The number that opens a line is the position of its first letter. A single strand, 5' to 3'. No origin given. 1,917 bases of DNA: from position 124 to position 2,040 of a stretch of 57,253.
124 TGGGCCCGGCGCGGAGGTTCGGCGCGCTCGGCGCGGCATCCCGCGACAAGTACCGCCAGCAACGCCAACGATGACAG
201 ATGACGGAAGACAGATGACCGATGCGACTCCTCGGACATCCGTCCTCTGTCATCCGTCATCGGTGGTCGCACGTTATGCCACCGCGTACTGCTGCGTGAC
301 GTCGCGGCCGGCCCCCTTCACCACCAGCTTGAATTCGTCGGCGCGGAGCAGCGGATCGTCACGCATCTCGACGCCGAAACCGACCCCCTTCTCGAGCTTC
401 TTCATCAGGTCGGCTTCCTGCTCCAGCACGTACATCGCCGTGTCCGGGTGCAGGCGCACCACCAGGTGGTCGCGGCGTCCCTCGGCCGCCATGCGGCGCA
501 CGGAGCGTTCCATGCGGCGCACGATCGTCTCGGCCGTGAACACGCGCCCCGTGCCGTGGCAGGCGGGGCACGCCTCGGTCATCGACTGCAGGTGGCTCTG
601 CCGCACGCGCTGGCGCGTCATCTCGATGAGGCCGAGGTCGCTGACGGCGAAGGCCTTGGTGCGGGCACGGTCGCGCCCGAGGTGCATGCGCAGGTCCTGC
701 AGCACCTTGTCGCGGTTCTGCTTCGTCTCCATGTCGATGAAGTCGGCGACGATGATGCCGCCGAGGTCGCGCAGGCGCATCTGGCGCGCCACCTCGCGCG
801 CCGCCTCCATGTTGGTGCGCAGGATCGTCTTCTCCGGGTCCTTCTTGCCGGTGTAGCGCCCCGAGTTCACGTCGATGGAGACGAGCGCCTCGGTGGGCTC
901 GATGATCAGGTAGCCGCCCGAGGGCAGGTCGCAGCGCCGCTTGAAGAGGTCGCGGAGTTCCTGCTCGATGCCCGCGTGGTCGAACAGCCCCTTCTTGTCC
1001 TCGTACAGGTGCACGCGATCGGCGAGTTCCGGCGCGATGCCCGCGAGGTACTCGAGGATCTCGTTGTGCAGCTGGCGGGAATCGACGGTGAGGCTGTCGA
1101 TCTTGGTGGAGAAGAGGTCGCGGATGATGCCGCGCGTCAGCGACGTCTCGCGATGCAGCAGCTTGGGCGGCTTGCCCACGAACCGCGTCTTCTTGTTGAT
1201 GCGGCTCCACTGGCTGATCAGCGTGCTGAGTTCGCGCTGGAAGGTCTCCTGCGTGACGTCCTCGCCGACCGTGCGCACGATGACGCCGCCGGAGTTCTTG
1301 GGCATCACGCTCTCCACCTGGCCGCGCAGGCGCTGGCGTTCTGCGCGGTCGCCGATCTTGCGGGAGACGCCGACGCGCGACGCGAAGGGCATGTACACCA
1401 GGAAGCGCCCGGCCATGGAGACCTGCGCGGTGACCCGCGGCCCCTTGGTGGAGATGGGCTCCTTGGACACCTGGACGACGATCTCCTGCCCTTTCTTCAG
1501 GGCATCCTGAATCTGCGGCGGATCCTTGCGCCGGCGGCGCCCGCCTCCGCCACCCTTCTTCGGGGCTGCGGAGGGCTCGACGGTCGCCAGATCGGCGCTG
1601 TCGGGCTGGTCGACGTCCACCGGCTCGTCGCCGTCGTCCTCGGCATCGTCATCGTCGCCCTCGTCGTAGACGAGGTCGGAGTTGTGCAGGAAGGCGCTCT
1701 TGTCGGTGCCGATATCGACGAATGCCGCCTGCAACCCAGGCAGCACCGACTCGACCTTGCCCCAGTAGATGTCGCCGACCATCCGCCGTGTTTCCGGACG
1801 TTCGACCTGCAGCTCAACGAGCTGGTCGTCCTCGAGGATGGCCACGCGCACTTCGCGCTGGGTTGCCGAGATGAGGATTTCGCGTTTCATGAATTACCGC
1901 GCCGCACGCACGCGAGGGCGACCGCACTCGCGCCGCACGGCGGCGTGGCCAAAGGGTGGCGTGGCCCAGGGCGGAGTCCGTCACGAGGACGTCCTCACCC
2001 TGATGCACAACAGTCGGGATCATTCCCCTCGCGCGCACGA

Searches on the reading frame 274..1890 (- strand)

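Call 33: search_protein_families(library=ncbifam, proteins=[window:274-1890:-], max_evalue=0.001)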
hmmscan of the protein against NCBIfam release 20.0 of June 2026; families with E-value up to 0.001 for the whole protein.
window:274-1890:- (538 aa): 5 families
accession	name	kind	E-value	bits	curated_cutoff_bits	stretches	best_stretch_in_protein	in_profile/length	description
TIGR00757.1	RNaseEG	subfamily_domain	5.9e-147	489.9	325.95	1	13-462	1-415/415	Rne/Rng family ribonuclease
NF008689.0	PRK11712.1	equivalog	3.4e-124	415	594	2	126-524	92-488/489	ribonuclease G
NF052586.1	RnaseECyano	equivalog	7e-91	305.5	900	2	120-452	75-408/619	ribonuclease E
NF052588.1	RnaseEMycob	equivalog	1.9e-88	297.3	1400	2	126-478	411-773/945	ribonuclease E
NF008074.0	PRK10811.1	equivalog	3.2e-83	280.1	908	2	125-464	88-427/1068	ribonuclease E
